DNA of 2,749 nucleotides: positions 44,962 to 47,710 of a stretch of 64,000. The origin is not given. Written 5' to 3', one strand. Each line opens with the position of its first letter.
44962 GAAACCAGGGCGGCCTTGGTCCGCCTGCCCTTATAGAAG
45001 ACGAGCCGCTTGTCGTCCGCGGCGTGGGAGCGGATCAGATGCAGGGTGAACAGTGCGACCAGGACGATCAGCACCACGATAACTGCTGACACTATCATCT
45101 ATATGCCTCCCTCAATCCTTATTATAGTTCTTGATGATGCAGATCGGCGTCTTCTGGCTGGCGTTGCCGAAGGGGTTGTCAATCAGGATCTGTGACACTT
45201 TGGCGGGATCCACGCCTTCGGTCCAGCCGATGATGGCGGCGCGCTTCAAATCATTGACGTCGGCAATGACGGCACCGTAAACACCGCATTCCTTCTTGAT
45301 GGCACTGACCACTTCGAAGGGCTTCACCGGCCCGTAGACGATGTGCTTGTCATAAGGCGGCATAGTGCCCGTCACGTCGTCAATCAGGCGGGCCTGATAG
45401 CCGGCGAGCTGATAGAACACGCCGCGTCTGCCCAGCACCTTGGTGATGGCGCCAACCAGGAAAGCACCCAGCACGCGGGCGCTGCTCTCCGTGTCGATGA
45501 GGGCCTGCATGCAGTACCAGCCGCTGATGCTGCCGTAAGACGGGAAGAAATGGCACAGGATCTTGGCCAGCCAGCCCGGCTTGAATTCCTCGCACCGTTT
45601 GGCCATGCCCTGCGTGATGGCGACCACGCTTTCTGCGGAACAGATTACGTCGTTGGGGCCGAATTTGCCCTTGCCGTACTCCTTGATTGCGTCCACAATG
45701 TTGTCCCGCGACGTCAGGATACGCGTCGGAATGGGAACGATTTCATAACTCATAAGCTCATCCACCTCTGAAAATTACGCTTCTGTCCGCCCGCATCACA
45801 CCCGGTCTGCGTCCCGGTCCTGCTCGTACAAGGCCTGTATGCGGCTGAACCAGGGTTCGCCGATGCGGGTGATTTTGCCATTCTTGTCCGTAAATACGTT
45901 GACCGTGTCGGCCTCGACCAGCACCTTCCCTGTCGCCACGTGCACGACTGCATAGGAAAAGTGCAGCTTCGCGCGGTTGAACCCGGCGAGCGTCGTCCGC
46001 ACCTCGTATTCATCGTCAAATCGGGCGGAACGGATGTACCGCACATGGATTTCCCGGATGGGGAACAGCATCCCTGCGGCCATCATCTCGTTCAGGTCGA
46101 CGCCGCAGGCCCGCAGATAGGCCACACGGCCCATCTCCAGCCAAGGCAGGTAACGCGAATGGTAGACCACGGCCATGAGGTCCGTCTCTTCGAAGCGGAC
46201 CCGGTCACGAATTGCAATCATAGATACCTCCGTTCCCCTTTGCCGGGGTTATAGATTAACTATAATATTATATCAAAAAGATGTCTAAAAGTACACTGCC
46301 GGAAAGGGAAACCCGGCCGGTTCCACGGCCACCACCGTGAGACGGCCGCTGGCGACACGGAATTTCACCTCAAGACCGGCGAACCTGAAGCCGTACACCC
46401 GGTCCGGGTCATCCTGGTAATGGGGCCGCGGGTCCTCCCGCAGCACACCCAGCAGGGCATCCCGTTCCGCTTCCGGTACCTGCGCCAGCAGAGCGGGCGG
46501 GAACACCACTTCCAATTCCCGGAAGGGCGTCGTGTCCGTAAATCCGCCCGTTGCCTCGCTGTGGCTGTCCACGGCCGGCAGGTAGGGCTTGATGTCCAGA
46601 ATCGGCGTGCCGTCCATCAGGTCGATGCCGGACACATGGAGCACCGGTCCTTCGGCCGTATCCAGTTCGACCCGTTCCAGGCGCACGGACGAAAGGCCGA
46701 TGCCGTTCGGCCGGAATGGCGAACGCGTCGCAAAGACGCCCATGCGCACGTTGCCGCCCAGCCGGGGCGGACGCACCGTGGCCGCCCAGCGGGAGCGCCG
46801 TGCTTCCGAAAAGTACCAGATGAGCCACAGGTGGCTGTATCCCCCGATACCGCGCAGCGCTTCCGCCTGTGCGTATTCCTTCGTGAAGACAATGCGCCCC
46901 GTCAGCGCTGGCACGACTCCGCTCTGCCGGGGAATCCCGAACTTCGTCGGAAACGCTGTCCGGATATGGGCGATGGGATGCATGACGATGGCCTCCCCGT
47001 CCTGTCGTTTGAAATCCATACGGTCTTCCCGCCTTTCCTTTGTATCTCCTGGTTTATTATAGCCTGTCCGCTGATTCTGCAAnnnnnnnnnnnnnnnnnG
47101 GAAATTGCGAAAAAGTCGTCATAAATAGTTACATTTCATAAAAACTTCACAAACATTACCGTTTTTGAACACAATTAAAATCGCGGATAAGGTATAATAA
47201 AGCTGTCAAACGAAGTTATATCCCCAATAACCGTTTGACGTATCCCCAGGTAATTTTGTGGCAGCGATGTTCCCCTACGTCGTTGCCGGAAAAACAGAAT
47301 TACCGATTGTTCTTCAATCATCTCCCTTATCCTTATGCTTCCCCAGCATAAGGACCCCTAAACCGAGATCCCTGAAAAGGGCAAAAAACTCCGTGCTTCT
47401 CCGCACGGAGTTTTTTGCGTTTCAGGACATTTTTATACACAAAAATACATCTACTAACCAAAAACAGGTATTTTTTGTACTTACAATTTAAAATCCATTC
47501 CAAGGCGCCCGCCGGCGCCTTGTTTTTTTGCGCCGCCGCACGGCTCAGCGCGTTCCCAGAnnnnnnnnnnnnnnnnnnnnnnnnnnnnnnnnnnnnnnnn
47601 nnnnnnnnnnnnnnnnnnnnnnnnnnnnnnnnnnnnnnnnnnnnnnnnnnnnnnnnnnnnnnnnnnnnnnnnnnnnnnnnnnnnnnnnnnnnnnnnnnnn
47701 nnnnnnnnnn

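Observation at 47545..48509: XRE repressor coupled to an orphan FtsL-like protein outside the dcw cluster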

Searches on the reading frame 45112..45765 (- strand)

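Call 4: search_protein_families(library=pfam, proteins=[window:45112-45765:-], max_evalue=1)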
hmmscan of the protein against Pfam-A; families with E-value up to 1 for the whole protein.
window:45112-45765:- (217 aa): 1 family
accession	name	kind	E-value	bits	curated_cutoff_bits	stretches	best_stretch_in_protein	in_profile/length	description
PF01996.21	F420_ligase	-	0.00019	21.5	25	1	13-70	3-63/218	F420-0:Gamma-glutamyl ligase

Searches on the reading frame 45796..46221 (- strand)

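Call 4: search_protein_families(library=pfam, proteins=[window:45796-46221:-], max_evalue=1)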
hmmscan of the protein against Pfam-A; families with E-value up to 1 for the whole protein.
window:45796-46221:- (141 aa): 3 families
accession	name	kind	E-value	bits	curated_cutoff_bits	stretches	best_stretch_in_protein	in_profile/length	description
PF13279.12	4HBT_2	-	1.6e-20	74.2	25.5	1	8-116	1-110/122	Thioesterase-like superfamily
PF03061.28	4HBT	-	9.1e-09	36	20.6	1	18-94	3-72/79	Thioesterase superfamily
PF01643.23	Acyl-ACP_TE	-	0.00019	21.6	23.7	1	37-115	39-117/131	Acyl-ACP thioesterase N-terminal domain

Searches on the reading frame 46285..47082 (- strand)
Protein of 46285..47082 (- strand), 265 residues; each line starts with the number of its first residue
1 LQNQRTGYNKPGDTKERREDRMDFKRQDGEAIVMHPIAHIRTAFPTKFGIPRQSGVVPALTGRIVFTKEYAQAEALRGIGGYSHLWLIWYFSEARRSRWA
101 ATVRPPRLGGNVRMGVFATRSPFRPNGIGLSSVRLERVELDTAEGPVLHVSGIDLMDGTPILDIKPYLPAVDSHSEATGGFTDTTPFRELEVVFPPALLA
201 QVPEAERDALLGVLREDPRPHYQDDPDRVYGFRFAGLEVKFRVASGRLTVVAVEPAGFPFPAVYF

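Call 4: search_protein_families(library=pfam, proteins=[window:46285-47082:-], max_evalue=1)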
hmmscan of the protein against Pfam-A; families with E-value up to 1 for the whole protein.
window:46285-47082:- (265 aa): 3 families
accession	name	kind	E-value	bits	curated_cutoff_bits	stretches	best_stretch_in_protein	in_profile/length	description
PF01980.22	TrmO_N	-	1.8e-45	154.4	26.8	1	49-172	1-116/116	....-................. O N-terminal domain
PF18389.7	TrmO_C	-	2.9e-11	43.8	27.1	1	189-243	2-64/65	TrmO C-terminal domain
PF17703.6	C19orf84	-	0.097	12.8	40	1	89-180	86-183/200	piRNA-mediated silencing protein C19orf84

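Call 35: find_homologous_proteins(query=window:46285-47082:-, max_evalue=1e-40)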
Query window:46285-47082:- (265 aa): 7995 proteins with E <= 1e-40 among 8000 candidates; the best 120 are listed.
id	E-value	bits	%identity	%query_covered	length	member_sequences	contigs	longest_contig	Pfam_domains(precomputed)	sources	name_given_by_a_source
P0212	9.2e-160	548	100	92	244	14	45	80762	PF01980.23,PF18389.9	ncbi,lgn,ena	-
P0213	3.7e-117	409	90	77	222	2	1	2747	PF01980.23,PF18389.9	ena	-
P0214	9.2e-114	397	79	87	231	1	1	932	PF01980.23,PF18389.9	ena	-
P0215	7.0e-113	394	69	100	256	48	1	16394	PF01980.23,PF18389.9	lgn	-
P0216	9.2e-113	394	58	69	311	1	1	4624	PF01980.23,PF18389.9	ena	-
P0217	1.4e-110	387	69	95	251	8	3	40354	PF01980.23,PF18389.9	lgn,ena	-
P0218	1.5e-109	384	75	88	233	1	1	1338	PF01980.23,PF18389.9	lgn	-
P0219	1.1e-97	345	70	85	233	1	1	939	PF01980.23,PF18389.9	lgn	-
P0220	2.2e-96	340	67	83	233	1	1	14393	PF01980.23,PF18389.9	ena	-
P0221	2.7e-96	340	69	83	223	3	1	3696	PF01980.23,PF18389.9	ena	-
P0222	7.8e-96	339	69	83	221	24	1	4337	PF01980.23,PF18389.9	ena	-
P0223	9.5e-96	338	68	82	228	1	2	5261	PF01980.23,PF18389.9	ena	-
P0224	3.4e-95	336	69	85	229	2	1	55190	PF01980.23,PF18389.9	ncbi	-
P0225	5.7e-95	336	69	86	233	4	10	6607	PF01980.23,PF18389.9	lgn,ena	-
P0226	6.4e-95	336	68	85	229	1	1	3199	PF01980.23,PF18389.9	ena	-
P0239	1.2e-93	331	69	82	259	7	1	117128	PF01980.23,PF18389.9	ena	-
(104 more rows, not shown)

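Call 36: find_encoding_contigs(protein=P0239, flank=6000, max_places=1)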
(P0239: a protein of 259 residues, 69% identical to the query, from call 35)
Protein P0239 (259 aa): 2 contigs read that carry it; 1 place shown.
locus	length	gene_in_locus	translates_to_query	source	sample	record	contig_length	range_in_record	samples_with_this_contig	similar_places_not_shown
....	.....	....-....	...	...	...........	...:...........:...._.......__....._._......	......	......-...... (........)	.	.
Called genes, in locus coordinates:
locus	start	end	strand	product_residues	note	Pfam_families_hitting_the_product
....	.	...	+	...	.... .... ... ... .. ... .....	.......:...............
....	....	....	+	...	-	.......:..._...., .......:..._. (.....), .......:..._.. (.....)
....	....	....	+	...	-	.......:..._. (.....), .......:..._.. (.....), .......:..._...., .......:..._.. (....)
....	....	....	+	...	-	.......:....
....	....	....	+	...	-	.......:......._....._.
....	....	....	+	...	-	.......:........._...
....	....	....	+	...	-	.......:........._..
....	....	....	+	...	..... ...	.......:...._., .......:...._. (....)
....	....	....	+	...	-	-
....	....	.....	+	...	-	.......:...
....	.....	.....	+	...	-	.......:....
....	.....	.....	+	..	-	-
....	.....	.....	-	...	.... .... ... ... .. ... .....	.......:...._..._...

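Call 37: find_encoding_contigs(protein=P0224, flank=6000, max_places=1)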
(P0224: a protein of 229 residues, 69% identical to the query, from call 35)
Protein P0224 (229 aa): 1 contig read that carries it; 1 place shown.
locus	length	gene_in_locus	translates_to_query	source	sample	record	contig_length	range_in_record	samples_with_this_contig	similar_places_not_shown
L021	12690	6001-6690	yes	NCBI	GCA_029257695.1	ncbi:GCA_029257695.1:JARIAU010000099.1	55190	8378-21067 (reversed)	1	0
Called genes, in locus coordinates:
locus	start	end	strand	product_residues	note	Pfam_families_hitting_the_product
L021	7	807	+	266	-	PF03446:NAD_binding_2, PF03807:F420_oxidored, PF14748:P5CR_dimer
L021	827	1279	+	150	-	PF00583:Acetyltransf_1, PF13673:Acetyltransf_10, PF13508:Acetyltransf_7, PF08445:FR47 (weak)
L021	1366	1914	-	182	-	-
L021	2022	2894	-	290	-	PF01263:Aldose_epim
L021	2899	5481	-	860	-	PF00009:GTP_EFTU, PF14492:EFG_III (weak), PF03764:EFG_IV, PF00679:EFG_C, PF05991:NYN_YacP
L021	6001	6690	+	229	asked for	PF01980:TrmO_N, PF18389:TrmO_C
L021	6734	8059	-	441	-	PF01595:CNNM, PF00571:CBS, PF03471:CorC_HlyC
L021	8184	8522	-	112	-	PF02742:Fe_dep_repr_C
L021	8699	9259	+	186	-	PF00702:Hydrolase, PF13419:HAD_2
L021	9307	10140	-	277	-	PF08543:Phos_pyr_kin, PF00294:PfkB, PF01256:Carb_kinase (weak)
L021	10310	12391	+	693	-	PF08497:Radical_SAM_N, PF04055:Radical_SAM (faint), PF11842:DUF3362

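Call 84: search_protein_families(library=ncbifam, proteins=[P0355], max_evalue=0.1)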
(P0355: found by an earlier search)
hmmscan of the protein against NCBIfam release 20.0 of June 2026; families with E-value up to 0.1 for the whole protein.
P0355 (141 aa): 4 families
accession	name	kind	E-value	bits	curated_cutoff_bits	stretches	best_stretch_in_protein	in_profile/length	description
TIGR02209.1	ftsL_broad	equivalog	6.2e-11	42.1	42.45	1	62-136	6-80/85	cell division protein FtsL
NF053549.1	FtsL_Actino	equivalog_domain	1.5e-06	28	55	1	62-125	5-68/83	cell division protein FtsL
NF003238.0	PRK04199.1-3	equivalog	0.04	13.7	269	1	77-120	120-163/172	50S ribosomal protein L16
NF010532.0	PRK13922.9-3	equivalog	0.089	11.8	243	0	82-124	53-95/280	rod shape-determining protein MreC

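Call 85: search_protein_families(library=pfam, proteins=[P0355], max_evalue=0.1)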
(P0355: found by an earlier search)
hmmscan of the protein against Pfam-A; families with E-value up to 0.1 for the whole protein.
P0355 (141 aa): 1 family
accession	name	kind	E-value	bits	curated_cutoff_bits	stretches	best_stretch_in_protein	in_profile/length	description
PF04977.20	DivIC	-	3.8e-06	27.1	28.9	1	80-137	17-75/80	Septum formation initiator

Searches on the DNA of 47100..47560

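Call 65: search_rna_families(source=window, start=47100, end=47560, threshold=evalue, max_evalue=10)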
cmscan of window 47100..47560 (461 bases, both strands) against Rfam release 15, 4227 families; matches with E-value up to 10: 16.
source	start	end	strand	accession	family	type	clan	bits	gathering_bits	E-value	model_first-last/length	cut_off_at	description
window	47331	47415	+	RF02273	FsrA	Gene;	-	24.4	80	0.0068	1-83/83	no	FsrA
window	47452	47528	+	RF01859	Phe_leader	Cis-reg; leader;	-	22.2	55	0.22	1-125/125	no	Phenylalanine leader peptide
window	47380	47450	-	RF02064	STnc370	Gene; sRNA;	-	20.9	54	3.2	1-71/71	no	Enterobacterial sRNA STnc370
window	47381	47418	-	RF04099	MIR837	Gene; miRNA;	-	19.7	117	0.25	1-122/122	no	MIR837 microRNA precursor family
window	47367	47429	-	RF04174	MIR4208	Gene; miRNA;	-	19.2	140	2.2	1-191/191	no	MIR4208 microRNA precursor family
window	47385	47556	+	RF02456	Diantho_3_UTR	Cis-reg;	-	18.2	100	0.033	1-205/205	no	Dianthovirus RNA2 3'UTR stem loops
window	47290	47449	-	RF01770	rimP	Cis-reg; leader;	-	17.6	47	2.6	1-102/102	no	Gammaprotebacteria rimP leader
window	47376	47422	+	RF04157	MIR9486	Gene; miRNA;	-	17.1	100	0.98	1-119/119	no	MIR9486 microRNA precursor family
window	47286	47420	-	RF00516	ylbH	Cis-reg; leader;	-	17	50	0.27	1-122/122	no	ylbH leader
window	47360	47436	+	RF01770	rimP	Cis-reg; leader;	-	16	47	5.6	1-102/102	no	Gammaprotebacteria rimP leader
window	47381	47420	+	RF00900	mir-255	Gene; miRNA;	-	15.8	50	6.5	1-59/59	no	mir-255 microRNA precursor family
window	47383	47416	-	RF03664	MIR6288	Gene; miRNA;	-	15.3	74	4.3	1-92/92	no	MIR6288 microRNA precursor family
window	47387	47470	+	RF02822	Srn266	Gene; sRNA;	-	15.2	63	7.7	1-112/112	no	Streptococcus RNA 266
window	47484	47506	-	RF01107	SBRMV1_UPD-PKf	Cis-reg;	-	15.1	39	5.1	1-27/27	no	Pseudoknot of upstream pseudoknot domain (UPD) of the 3'UTR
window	47380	47421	+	RF03697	mir-722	Gene; miRNA;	-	15.1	81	6.9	1-67/67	no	mir-722 microRNA precursor family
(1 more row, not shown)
